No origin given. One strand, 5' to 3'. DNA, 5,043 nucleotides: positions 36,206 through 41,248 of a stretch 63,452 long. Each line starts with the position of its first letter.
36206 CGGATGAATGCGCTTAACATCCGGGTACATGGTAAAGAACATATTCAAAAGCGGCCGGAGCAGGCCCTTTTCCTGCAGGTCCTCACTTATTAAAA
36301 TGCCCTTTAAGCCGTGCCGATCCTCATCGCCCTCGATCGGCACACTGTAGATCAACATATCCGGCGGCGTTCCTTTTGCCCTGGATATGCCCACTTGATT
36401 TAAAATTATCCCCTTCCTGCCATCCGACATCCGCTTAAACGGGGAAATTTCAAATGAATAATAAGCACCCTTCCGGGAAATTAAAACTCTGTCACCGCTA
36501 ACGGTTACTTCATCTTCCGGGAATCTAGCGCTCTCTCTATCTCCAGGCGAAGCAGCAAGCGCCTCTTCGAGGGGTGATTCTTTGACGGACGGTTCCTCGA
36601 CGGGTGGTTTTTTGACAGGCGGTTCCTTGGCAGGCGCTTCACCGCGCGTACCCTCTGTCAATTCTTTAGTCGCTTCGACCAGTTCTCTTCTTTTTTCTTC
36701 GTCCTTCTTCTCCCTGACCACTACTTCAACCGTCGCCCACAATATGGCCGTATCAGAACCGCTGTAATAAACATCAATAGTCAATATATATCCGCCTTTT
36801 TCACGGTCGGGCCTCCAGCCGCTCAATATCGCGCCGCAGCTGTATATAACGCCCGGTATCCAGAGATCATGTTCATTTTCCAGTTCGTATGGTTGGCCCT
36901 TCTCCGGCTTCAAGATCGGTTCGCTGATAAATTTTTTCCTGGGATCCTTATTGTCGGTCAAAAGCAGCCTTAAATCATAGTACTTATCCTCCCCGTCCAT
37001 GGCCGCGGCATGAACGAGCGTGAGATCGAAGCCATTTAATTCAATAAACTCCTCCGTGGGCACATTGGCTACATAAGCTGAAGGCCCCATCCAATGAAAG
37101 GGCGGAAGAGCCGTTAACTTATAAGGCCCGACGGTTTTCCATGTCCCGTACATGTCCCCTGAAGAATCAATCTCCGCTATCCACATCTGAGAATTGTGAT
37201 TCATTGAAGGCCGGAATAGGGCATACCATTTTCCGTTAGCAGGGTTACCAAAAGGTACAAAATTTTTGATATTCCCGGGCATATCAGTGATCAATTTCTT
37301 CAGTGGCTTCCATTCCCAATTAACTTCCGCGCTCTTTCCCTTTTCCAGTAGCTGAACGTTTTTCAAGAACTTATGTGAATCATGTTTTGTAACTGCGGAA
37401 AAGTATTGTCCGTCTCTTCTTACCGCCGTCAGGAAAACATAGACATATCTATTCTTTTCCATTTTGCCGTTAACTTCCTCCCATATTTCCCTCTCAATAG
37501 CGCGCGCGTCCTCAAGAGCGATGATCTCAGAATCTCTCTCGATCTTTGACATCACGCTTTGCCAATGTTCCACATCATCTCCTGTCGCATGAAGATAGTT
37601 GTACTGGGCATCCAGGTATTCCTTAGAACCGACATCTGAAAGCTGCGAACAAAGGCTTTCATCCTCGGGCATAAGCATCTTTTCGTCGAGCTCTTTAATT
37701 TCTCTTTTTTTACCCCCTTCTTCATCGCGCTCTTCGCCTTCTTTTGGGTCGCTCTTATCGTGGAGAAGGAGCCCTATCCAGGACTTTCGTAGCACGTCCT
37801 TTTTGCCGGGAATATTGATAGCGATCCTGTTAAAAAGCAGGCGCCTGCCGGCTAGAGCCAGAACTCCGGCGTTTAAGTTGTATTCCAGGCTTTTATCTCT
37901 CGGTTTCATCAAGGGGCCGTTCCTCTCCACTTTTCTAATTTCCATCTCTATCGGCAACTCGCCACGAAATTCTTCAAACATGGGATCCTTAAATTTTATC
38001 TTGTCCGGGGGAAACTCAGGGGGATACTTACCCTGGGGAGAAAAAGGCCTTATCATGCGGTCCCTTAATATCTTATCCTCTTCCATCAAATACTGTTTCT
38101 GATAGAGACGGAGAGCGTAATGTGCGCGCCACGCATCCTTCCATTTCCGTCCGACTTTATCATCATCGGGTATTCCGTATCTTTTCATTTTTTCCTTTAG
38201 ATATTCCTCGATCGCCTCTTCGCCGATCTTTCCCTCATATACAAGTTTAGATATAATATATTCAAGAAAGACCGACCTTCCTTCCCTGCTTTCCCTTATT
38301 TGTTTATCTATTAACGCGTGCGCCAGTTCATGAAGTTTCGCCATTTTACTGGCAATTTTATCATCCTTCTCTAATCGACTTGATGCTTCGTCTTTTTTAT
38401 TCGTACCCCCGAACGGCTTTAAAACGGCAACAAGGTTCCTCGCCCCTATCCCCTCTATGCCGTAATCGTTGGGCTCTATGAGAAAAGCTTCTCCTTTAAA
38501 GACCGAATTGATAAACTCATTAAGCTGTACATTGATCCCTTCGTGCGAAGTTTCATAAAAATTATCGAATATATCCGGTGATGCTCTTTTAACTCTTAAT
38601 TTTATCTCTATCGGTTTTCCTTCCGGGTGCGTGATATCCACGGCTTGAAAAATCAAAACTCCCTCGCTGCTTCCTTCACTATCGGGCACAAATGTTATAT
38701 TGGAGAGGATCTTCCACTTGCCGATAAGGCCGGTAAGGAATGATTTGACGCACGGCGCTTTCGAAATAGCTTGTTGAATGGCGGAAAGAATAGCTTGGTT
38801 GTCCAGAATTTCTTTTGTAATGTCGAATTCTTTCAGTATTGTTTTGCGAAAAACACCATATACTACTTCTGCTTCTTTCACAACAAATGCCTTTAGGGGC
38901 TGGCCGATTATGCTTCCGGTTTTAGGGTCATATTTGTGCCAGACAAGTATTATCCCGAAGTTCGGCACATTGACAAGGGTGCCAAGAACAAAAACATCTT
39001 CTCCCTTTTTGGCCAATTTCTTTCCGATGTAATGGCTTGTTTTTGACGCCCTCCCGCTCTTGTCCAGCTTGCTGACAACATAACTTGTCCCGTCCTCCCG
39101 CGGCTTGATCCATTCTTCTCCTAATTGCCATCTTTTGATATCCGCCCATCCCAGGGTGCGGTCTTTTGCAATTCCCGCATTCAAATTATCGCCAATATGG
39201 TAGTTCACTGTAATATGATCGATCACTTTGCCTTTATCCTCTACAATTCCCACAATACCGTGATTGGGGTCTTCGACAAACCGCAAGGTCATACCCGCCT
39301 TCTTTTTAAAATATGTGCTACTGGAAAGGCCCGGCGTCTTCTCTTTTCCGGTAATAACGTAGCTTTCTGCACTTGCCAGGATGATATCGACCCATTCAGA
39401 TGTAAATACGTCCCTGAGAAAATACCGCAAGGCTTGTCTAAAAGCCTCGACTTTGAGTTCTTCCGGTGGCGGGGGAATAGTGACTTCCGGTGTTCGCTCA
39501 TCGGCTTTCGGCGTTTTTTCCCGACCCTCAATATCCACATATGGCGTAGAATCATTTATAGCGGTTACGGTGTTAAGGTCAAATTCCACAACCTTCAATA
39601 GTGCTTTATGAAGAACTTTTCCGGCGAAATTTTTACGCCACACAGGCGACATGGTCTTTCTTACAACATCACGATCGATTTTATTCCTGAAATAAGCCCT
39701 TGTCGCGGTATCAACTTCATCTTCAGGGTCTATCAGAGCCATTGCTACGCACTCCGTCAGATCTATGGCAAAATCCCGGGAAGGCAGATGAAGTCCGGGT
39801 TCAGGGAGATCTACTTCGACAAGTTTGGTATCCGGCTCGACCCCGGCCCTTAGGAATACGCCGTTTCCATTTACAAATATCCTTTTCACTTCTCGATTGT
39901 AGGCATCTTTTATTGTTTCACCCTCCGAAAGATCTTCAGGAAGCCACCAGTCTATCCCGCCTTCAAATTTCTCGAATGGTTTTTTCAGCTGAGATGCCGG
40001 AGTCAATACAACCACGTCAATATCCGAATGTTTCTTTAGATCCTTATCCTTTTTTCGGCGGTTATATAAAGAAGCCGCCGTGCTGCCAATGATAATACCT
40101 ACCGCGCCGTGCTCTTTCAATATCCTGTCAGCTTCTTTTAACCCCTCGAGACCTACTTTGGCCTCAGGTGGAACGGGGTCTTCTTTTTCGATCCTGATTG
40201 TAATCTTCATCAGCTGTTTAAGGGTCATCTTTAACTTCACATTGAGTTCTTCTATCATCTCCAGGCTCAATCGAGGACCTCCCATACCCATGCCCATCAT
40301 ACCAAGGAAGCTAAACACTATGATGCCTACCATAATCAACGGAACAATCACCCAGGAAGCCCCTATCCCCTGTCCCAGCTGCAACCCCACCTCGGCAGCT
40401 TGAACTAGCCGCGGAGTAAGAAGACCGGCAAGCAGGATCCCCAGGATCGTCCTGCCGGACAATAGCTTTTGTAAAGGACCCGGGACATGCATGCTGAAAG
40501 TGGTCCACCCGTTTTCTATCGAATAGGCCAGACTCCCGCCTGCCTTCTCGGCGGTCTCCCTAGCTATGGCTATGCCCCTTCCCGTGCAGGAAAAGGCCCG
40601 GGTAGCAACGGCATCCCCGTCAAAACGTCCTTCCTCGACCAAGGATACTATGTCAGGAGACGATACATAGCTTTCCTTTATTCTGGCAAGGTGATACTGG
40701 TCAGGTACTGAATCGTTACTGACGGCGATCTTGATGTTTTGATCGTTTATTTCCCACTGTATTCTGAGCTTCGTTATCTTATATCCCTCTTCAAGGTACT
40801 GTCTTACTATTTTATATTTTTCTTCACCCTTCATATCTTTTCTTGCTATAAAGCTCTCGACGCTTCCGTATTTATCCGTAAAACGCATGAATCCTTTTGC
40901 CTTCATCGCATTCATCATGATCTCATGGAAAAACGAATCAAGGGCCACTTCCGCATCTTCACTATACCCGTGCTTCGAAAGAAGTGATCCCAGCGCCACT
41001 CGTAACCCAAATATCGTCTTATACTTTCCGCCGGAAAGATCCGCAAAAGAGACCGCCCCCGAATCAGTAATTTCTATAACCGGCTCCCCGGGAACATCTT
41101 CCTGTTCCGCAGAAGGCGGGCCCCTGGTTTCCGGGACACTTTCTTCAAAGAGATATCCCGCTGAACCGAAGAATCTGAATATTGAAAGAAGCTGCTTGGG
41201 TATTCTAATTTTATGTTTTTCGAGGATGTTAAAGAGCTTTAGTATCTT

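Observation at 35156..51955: Giant 5,599-aa membrane-anchored mosaic protein combining protease, kinase, ATPase, nucleotidyltransferase and glycosidase-like modules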

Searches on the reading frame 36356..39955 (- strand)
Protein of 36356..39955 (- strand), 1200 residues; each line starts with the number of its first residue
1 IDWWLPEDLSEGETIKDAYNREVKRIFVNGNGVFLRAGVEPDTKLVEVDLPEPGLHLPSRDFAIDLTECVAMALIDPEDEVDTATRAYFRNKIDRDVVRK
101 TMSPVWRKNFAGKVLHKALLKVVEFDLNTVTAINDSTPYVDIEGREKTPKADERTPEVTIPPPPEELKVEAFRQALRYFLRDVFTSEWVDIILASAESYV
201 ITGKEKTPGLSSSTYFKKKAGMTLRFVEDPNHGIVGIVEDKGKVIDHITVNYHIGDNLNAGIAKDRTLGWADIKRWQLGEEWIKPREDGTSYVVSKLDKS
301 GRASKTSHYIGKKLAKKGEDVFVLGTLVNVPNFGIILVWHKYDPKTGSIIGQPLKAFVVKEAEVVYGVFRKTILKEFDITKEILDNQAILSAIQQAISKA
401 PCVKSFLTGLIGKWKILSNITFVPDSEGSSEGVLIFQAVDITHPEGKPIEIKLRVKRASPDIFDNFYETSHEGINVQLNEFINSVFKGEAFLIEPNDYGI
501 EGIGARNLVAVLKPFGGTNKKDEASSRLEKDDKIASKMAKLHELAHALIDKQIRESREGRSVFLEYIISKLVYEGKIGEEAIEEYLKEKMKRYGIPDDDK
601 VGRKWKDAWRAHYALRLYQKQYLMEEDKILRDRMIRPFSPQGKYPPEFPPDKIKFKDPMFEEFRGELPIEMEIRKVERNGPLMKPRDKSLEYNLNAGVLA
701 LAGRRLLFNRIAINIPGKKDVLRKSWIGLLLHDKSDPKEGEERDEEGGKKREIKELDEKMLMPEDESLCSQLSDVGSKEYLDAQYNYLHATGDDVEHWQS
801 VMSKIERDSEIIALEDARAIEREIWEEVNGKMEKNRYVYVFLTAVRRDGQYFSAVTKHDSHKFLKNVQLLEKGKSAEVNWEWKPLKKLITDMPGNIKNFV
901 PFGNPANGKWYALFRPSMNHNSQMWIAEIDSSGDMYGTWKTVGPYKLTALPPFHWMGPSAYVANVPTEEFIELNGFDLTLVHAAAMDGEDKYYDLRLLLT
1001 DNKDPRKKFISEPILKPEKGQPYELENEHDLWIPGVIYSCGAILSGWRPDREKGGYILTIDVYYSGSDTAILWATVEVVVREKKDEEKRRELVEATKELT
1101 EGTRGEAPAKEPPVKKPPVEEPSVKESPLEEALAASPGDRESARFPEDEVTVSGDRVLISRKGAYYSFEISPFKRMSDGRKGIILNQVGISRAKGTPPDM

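Call 4: search_protein_families(library=pfam, proteins=[window:36356-39955:-], max_evalue=0.1)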
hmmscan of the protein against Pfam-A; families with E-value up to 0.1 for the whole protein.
window:36356-39955:- (1200 aa): 0 families

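Call 5: search_protein_families(library=ncbifam, proteins=[window:36356-39955:-], max_evalue=0.1)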
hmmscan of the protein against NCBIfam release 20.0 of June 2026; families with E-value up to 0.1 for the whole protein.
window:36356-39955:- (1200 aa): 2 families
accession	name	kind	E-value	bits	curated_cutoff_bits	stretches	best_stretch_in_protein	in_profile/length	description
NF050092.1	BtaManbiosPhlase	equivalog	2.3e-07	30.1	550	1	895-1076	186-341/351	BtaManbiosPhlase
NF052550.1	BManbPhaseBMBP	equivalog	9.7e-06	25.1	450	1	979-1077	210-290/296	beta-1,2-mannobiose phosphorylase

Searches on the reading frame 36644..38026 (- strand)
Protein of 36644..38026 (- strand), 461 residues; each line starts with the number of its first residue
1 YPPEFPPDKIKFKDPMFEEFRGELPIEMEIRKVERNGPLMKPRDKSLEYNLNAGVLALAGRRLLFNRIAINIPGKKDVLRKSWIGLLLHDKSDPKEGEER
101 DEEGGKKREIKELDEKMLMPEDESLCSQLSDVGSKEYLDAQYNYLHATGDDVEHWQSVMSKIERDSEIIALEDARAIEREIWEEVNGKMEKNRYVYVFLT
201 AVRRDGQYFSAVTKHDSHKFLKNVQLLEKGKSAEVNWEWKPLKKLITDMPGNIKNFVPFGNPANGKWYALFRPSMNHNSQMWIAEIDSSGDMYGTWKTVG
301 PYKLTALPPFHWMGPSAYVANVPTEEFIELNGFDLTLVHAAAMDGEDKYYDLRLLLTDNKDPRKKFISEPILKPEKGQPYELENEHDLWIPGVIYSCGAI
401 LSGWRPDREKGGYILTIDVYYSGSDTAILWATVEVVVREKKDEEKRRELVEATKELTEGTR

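Call 107: search_solved_structures(query=A9, max_evalue=1, show_alignments=2)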
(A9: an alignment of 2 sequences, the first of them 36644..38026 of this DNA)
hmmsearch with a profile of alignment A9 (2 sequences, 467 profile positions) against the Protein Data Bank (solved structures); distinct sequences matched with E-value up to 1: 6.
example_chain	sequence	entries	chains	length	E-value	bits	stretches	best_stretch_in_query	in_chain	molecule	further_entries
9fj8_A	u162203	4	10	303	0.0018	20.1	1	340-440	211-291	1,2-beta-oligomannan phosphorylase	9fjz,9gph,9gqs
7fip_A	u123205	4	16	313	0.084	14.6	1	349-407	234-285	Beta-1,2-mannobiose phosphorylase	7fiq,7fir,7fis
5b0p_A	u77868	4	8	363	0.36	12.5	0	257-288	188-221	Lin0857 protein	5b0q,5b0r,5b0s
2cqu_A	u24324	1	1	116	0.53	11.9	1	214-253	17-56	peroxisomal D3,D2-enoyl-CoA isomerase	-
7s5n_A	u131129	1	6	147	0.75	11.4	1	111-209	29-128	MymaA.17060.a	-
2x5h_A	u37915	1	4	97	0.93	11.1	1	184-230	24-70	ORF 131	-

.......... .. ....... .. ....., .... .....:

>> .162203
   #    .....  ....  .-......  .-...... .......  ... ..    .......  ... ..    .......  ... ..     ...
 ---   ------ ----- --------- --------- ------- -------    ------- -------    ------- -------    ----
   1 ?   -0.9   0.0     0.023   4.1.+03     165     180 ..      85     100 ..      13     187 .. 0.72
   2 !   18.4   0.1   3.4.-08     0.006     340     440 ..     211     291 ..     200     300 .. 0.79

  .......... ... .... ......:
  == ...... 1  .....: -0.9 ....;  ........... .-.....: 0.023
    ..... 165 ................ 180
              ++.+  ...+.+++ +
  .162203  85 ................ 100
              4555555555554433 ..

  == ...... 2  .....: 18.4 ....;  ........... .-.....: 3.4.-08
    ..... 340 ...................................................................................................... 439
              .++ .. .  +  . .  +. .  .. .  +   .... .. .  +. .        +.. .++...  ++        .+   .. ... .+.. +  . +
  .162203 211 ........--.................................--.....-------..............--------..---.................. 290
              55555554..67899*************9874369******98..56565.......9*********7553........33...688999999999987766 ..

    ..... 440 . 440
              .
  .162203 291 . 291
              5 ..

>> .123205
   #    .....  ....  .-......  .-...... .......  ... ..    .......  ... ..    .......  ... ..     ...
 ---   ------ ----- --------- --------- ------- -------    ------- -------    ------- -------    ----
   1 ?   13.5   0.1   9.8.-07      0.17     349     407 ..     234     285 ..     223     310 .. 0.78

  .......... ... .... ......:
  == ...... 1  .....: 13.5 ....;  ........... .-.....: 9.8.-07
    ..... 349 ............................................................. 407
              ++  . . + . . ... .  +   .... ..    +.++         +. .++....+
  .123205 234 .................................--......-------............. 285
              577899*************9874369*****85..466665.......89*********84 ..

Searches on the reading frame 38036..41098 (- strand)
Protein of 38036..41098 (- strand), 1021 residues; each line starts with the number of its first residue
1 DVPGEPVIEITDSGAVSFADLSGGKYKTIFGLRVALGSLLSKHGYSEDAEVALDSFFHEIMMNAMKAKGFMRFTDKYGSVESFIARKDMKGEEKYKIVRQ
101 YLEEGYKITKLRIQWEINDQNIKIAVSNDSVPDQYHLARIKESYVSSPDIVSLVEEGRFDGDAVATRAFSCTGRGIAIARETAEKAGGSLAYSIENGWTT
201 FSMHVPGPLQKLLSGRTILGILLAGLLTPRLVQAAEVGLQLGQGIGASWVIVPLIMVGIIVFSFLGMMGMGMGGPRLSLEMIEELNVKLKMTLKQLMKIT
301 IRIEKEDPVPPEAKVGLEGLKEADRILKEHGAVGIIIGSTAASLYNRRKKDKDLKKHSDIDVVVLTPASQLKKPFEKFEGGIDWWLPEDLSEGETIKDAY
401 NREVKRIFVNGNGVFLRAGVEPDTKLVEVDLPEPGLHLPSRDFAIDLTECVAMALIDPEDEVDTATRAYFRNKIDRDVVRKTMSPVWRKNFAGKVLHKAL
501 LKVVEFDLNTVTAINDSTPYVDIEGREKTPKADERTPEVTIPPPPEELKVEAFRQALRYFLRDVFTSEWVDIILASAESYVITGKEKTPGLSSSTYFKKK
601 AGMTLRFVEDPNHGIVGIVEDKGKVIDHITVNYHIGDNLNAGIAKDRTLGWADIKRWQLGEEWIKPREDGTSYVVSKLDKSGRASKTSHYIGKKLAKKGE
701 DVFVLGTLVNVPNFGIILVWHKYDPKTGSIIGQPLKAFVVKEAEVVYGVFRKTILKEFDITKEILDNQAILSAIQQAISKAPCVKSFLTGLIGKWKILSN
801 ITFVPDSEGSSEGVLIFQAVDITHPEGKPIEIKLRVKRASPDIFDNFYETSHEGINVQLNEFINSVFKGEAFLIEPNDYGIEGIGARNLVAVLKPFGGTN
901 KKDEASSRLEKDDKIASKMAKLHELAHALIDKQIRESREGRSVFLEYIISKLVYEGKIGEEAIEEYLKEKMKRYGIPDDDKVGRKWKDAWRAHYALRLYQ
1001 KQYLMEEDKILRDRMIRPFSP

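Call 46: find_homologous_proteins(query=window:38036-41098:-, max_evalue=0.001)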
Query window:38036-41098:- (1021 aa): 1 proteins with E <= 0.001 among 8000 candidates.
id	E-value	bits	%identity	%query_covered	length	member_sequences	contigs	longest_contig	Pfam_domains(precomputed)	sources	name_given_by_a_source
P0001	0.0e+0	1416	100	62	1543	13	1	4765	PF03109.23,PF06176.17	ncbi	ncbi:MAG: AarF/ABC1/UbiB kinase family protein, partial [Candidatus Omnitrophota bacterium]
